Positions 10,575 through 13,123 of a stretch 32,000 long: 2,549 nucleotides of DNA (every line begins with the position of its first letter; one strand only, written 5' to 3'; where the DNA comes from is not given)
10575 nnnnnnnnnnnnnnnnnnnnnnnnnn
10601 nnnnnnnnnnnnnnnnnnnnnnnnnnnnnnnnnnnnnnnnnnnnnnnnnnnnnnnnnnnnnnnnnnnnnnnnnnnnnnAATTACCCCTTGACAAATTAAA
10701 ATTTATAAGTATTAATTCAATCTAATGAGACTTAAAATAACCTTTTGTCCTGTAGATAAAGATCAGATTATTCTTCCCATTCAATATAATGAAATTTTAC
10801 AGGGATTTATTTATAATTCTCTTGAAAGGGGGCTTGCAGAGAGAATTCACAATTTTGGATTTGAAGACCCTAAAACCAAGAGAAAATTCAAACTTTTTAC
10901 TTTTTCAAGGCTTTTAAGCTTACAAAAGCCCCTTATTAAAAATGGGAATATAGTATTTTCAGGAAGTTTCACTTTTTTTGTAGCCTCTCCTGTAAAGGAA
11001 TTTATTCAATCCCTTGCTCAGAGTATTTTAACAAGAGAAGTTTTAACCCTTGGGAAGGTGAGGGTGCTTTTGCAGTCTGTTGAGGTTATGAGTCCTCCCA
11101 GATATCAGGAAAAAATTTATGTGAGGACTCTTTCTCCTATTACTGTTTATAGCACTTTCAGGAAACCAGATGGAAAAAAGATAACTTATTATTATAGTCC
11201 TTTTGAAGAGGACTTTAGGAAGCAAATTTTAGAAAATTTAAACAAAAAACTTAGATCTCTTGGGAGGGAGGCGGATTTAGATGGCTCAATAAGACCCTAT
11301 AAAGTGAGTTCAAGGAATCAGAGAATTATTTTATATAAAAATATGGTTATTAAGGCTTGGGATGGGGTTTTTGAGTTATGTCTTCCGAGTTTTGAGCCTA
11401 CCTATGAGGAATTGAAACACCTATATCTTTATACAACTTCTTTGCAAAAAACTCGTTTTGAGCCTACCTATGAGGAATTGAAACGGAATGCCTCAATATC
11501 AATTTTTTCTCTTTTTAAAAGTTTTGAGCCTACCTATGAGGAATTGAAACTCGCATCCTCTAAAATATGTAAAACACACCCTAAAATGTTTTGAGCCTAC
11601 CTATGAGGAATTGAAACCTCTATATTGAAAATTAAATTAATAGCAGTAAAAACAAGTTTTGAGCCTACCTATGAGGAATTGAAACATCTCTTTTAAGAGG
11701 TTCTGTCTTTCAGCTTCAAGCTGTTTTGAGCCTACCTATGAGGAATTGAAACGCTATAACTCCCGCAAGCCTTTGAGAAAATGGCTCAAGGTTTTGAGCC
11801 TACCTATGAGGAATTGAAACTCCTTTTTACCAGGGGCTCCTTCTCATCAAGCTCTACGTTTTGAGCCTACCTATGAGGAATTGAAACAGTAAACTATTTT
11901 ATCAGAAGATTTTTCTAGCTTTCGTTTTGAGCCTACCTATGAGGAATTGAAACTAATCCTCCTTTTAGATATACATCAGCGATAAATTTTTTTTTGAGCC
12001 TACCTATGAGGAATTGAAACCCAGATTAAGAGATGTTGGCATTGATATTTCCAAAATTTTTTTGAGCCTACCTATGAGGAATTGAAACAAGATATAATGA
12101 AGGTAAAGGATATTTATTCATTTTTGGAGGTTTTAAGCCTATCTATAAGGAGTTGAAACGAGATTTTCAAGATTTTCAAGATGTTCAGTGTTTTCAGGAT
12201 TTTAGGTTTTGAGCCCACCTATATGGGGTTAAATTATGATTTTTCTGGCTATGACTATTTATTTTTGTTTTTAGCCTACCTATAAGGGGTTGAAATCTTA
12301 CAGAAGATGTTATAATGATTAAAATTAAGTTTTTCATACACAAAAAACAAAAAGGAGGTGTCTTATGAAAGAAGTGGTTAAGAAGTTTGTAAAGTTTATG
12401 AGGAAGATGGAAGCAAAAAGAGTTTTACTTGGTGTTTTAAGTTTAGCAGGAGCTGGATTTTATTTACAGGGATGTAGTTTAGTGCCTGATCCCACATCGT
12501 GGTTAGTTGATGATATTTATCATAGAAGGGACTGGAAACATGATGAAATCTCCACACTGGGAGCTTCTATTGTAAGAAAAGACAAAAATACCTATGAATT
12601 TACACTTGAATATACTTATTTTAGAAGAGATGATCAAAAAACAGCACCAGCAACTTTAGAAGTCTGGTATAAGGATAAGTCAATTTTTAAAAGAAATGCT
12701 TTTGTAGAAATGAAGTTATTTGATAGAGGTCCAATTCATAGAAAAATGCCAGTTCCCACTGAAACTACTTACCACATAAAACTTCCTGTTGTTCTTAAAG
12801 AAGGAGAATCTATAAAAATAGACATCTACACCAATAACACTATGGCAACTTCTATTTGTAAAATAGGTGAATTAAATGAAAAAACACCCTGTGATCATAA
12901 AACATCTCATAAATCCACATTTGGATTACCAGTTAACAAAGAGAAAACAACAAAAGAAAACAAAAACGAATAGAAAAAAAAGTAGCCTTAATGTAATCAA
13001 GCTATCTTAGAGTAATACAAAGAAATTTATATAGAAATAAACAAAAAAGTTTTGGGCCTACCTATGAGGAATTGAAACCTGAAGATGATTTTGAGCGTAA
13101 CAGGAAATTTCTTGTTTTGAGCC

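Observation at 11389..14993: CRISPR repeats scattered over 3.6 kb with whole genes occupying 'spacer' positions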

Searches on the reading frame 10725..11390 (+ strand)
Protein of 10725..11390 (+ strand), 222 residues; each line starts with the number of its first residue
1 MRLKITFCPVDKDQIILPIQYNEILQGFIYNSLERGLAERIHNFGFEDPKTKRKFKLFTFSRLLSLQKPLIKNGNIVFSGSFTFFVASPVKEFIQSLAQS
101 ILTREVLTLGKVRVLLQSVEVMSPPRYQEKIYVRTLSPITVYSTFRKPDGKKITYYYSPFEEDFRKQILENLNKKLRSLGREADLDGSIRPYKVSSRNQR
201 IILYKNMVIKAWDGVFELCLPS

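Call 28: find_homologous_proteins(query=window:10725-11390:+, max_evalue=1e-10)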
Query seq(222 aa) (222 aa): 399 proteins with E <= 1e-10 among 723 candidates; the best 120 are listed.
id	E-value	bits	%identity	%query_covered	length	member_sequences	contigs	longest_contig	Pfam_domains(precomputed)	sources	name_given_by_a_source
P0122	7.6e-136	469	96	100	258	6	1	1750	PF01881.22,PF21350.3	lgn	-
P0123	2.0e-93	330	67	100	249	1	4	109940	PF01881.22,PF21350.3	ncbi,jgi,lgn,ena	ncbi:MAG: CRISPR-associated endoribonuclease Cas6 [Caldimicrobium sp.]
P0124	1.3e-75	272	56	100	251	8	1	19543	PF01881.22,PF21350.3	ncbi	-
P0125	5.0e-75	270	55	100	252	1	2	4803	PF01881.22,PF21350.3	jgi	-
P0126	6.6e-74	266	59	100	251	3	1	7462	PF01881.22,PF21350.3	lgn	-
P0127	7.4e-74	266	54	100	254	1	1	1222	PF01881.22,PF21350.3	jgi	-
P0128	1.3e-73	265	57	100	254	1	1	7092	PF01881.22,PF21350.3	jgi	-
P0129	1.3e-73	265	55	100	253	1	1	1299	PF01881.22,PF21350.3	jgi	-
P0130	2.3e-73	264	58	100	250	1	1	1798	PF01881.22,PF21350.3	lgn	-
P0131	3.6e-73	264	56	100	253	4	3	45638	PF01881.22,PF21350.3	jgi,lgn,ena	-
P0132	3.7e-73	264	57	100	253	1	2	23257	PF01881.22,PF21350.3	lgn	-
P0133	1.2e-72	262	54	100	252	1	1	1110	PF01881.22,PF21350.3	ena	-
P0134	2.6e-72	261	56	99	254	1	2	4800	PF01881.22,PF21350.3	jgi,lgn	-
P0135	4.6e-72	260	55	100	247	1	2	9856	PF01881.22,PF21350.3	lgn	-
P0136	7.5e-72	259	55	99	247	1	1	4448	PF01881.22,PF21350.3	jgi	-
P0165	8.5e-62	227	52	96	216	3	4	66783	PF01881.22,PF21350.3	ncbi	ncbi:MAG: CRISPR-associated endoribonuclease Cas6 [Caldimicrobium sp.]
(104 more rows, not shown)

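Call 30: find_encoding_contigs(protein=P0122, flank=10000, max_places=6)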
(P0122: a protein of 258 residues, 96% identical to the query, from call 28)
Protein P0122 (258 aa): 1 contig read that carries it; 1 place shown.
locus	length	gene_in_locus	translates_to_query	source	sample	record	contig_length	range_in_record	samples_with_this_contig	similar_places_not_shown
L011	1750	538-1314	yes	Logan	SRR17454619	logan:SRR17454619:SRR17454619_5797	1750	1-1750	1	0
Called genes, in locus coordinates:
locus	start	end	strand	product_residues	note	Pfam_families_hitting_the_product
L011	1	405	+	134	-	?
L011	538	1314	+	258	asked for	PF21350:Cas6_I-A, PF01881:Cas_Cas6_C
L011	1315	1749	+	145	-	?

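Call 31: find_encoding_contigs(protein=P0123, flank=10000, max_places=4)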
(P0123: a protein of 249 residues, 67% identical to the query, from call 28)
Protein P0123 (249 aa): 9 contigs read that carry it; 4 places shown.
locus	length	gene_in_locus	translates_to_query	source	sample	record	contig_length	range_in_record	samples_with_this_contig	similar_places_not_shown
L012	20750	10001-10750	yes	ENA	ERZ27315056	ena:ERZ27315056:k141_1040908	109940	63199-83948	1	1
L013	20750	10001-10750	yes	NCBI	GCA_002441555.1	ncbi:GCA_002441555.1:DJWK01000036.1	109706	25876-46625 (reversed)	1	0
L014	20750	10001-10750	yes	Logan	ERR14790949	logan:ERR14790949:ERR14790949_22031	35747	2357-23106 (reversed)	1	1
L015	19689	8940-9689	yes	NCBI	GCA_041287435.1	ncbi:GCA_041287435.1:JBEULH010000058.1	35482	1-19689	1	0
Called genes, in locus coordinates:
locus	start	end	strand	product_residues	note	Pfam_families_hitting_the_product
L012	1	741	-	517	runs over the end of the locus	PF00873:ACR_tran, PF03176:MMPL (weak)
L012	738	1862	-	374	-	PF25917:BSH_RND, PF25973:BSH_CzcB (weak), PF25876:HH_MFP_RND, PF25944:Beta-barrel_RND, PF25967:RND-MFP_C, PF25989:YknX_C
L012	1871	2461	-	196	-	PF00440:TetR_N, PF14246:TetR_C_7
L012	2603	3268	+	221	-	PF13489:Methyltransf_23, PF08241:Methyltransf_11, PF08242:Methyltransf_12, PF13649:Methyltransf_25, PF13847:Methyltransf_31, PF01209:Ubie_methyltran (weak)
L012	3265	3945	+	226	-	PF00535:Glycos_transf_2, PF10111:Glyco_tranf_2_2 (weak)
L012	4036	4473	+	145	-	PF00581:Rhodanese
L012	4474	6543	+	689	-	PF01209:Ubie_methyltran, PF13489:Methyltransf_23, PF13649:Methyltransf_25, PF13847:Methyltransf_31, PF08241:Methyltransf_11, PF13847:Methyltransf_31, PF04055:Radical_SAM, PF12345:DUF3641, +5 more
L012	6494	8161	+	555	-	PF13187:Fer4_9 (weak), PF13237:Fer4_10 (weak), PF02754:CCG (weak), PF09335:VTT_dom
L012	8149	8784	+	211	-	PF01983:CofC, PF09837:DUF2064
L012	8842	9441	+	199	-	PF00578:AhpC-TSA, PF08534:Redoxin, PF10417:1-cysPrx_C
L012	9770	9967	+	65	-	-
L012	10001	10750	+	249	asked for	PF21350:Cas6_I-A, PF01881:Cas_Cas6_C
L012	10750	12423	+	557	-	-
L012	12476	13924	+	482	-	PF00270:DEAD, PF00271:Helicase_C, PF22590:Cas3-like_C_2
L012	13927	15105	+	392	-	PF18019:Cas3_HD (weak)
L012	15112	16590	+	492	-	-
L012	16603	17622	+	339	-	PF01905:DevR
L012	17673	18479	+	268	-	-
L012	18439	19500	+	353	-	PF01905:DevR (weak)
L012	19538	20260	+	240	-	-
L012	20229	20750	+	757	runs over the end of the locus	PF01966:HD (weak), PF18019:Cas3_HD, PF04851:ResIII, PF00270:DEAD, PF00271:Helicase_C (weak), PF22590:Cas3-like_C_2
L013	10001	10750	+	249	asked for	PF21350:Cas6_I-A, PF01881:Cas_Cas6_C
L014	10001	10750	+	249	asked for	PF21350:Cas6_I-A, PF01881:Cas_Cas6_C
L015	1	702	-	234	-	PF25917:BSH_RND, PF25973:BSH_CzcB (weak), PF25876:HH_MFP_RND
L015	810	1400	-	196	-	PF00440:TetR_N, PF14246:TetR_C_7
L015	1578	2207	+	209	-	PF13489:Methyltransf_23, PF13847:Methyltransf_31, PF08241:Methyltransf_11, PF08242:Methyltransf_12, PF13649:Methyltransf_25, PF01209:Ubie_methyltran (weak)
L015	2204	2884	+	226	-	PF00535:Glycos_transf_2, PF10111:Glyco_tranf_2_2 (weak)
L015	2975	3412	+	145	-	PF00581:Rhodanese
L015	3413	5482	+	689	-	PF01209:Ubie_methyltran, PF13489:Methyltransf_23, PF13649:Methyltransf_25, PF13847:Methyltransf_31, PF08241:Methyltransf_11, PF13847:Methyltransf_31, PF04055:Radical_SAM, PF12345:DUF3641, +5 more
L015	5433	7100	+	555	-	PF13187:Fer4_9 (weak), PF13237:Fer4_10 (weak), PF02754:CCG (weak), PF09335:VTT_dom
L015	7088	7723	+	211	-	PF01983:CofC, PF09837:DUF2064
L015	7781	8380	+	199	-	PF00578:AhpC-TSA, PF08534:Redoxin, PF10417:1-cysPrx_C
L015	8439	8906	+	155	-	-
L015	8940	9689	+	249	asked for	PF21350:Cas6_I-A, PF01881:Cas_Cas6_C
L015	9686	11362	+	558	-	-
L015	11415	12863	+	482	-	PF00270:DEAD, PF00271:Helicase_C, PF22590:Cas3-like_C_2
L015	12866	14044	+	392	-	PF18019:Cas3_HD (weak)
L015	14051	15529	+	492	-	-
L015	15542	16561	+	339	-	PF01905:DevR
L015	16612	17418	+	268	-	-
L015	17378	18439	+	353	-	PF01905:DevR (weak)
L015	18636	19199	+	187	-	-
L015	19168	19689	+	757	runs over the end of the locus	PF01966:HD (weak), PF18019:Cas3_HD, PF04851:ResIII, PF00270:DEAD, PF00271:Helicase_C (weak), PF22590:Cas3-like_C_2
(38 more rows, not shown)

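Call 42: search_protein_families(library=padloc, proteins=[window:10725-11390:+], max_evalue=0.01)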
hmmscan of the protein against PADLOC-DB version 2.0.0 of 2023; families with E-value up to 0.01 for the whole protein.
window:10725-11390:+ (222 aa): 13 families
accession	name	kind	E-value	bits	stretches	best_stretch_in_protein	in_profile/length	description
PDLC01782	Cas6b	-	1.4e-59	200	1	1-219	1-206/235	-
PDLC01451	Cas6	-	9.5e-30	102.6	1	1-217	1-188/219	"CAS-I,CAS-II,CAS-III,CAS-IV,CAS-V,CAS-VI; crRNAmaturation"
PDLC00956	Cas6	-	2.7e-28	97.9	1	51-218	4-171/200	CRISPR-associated endoribonuclease Cas6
PDLC01372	Cas6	-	8.9e-28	96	1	1-217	1-206/235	"CAS-I,CAS-II,CAS-III,CAS-IV,CAS-V,CAS-VI; crRNAmaturation"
PDLC01609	Cas6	-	4.2e-25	87.1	1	102-218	3-109/137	"CAS-I,CAS-II,CAS-III,CAS-IV,CAS-V,CAS-VI; crRNAmaturation"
PDLC01718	typeIV_Cas6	-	6.1e-23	79.9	1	1-217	1-210/262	Cas6_7_IV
PDLC01265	Cas6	-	4.4e-22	77.8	1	55-218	1-152/179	"CAS-I,CAS-II,CAS-III,CAS-IV,CAS-V,CAS-VI; crRNAmaturation"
PDLC01783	Cas6b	-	3.8e-18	64.1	1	1-219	1-197/225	-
PDLC01786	Cas6b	-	2.2e-14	51.8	1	28-185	26-172/228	-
PDLC02098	Cas6_IIIa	-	4.5e-14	51.4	1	1-183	1-138/200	-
PDLC02101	Cas6b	-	5.3e-09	34.3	1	40-209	25-182/218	-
PDLC01791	Cas6b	-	1.5e-08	32.7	1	1-157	1-132/233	-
PDLC02103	Cas6b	-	0.00021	19.2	1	1-217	1-209/240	-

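Call 43: find_encoding_contigs(protein=P0165, flank=10000, max_places=3)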
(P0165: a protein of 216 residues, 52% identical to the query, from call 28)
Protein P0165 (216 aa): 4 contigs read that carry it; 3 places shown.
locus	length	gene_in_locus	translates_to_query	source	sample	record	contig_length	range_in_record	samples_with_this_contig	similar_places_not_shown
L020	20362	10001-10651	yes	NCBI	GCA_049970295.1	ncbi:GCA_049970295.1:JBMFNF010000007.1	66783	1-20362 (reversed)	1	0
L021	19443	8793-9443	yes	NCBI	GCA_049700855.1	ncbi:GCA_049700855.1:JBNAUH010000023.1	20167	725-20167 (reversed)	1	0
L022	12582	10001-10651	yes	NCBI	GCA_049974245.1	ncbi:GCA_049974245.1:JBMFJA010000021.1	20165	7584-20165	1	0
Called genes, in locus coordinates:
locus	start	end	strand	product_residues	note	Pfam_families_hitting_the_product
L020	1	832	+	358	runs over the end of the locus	PF01817:CM_2, PF00800:PDT, PF01842:ACT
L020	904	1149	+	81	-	PF09723:Zn_ribbon_8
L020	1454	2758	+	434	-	PF01134:GIDA, PF01266:DAO (weak), PF07992:Pyr_redox_2 (faint), PF13450:NAD_binding_8 (weak)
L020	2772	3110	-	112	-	PF02699:YajC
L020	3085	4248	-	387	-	PF01702:TGT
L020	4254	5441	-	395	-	PF00155:Aminotran_1_2, PF00266:Aminotran_5 (weak), PF01041:DegT_DnrJ_EryC1 (weak), PF01053:Cys_Met_Meta_PP (weak)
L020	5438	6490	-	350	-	PF00850:Hist_deacetyl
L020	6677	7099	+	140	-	PF01402:RHH_1 (weak), PF08753:NikR_C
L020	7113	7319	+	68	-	-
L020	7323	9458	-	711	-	PF22896:OB_RNR_1st (faint), PF08206:OB_RNB, PF17876:CSD2, PF00773:RNB, PF00575:S1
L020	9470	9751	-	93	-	-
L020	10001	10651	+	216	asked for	PF21350:Cas6_I-A, PF01881:Cas_Cas6_C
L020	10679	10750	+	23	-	PF01881:Cas_Cas6_C (weak)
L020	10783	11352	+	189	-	-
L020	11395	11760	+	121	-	-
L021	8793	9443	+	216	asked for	PF21350:Cas6_I-A, PF01881:Cas_Cas6_C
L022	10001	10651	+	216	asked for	PF21350:Cas6_I-A, PF01881:Cas_Cas6_C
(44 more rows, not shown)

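Call 48: search_protein_families(library=pfam, proteins=[L011:1315-1749:+], max_evalue=0.01)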
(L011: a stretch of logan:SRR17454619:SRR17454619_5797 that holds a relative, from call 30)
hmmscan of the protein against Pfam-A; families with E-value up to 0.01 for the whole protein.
L011:1315-1749:+ (145 aa): 1 family
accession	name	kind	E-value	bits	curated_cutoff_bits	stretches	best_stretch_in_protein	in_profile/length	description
PF09484.15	Cas_TM1802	-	4.7e-11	42.6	25.1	1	1-145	1-164/602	CRISPR-associated protein TM1802 (cas_TM1802)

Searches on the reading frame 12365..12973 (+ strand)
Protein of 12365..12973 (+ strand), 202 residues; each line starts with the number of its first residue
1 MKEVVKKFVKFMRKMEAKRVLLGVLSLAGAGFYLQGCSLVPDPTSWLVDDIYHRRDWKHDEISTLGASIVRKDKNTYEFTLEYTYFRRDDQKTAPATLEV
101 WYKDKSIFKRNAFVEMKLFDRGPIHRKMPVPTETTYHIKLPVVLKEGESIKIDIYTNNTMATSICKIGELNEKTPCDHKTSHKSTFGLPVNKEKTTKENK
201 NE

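Call 7: search_protein_families(library=pfam, proteins=[window:12365-12973:+], max_evalue=0.01)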
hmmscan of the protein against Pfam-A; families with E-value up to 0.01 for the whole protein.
window:12365-12973:+ (202 aa): 0 families

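Call 8: search_protein_families(library=ncbifam, proteins=[window:12365-12973:+], max_evalue=0.01)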
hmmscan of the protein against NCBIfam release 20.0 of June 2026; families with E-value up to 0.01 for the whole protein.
window:12365-12973:+ (202 aa): 0 families

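Call 9: find_encoding_contigs(protein=window:12365-12973:+, flank=10000, max_places=10)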
Protein window:12365-12973:+ (202 aa): no gene with exactly this product is on record in the collection.

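Call 25: find_homologous_proteins(query=window:12365-12973:+, max_evalue=0.001)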
Query window:12365-12973:+ (202 aa): 1 proteins with E <= 0.001 among 125 candidates.
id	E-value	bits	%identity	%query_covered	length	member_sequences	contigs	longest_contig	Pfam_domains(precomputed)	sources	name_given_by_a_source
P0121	5.9e-123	426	93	100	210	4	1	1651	-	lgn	-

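Call 26: find_encoding_contigs(protein=P0121, flank=10000, max_places=6)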
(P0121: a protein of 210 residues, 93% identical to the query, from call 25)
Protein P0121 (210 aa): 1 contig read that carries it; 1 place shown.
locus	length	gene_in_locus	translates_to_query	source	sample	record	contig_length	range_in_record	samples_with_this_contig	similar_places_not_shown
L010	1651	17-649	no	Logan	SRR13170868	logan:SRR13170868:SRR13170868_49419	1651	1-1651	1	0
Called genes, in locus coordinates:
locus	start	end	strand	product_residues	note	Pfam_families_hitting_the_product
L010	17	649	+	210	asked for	-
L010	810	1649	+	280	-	?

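Call 41: search_protein_families(library=phrogs, proteins=[window:12365-12973:+], max_evalue=0.01)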
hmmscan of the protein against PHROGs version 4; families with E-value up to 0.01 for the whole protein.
window:12365-12973:+ (202 aa): 0 families

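Call 42: search_protein_families(library=padloc, proteins=[window:12365-12973:+], max_evalue=0.01)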
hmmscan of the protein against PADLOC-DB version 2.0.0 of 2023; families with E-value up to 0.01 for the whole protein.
window:12365-12973:+ (202 aa): 0 families

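Call 48: search_protein_families(library=pfam, proteins=[L010:810-1649:+], max_evalue=0.01)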
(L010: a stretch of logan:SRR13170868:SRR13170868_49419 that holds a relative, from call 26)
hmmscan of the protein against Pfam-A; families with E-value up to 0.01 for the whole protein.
L010:810-1649:+ (280 aa): 1 family
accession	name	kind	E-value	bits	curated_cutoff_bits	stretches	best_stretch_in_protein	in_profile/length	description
PF07239.17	OpcA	-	0.0057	16.7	26.3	1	129-279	92-248/251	Outer membrane protein OpcA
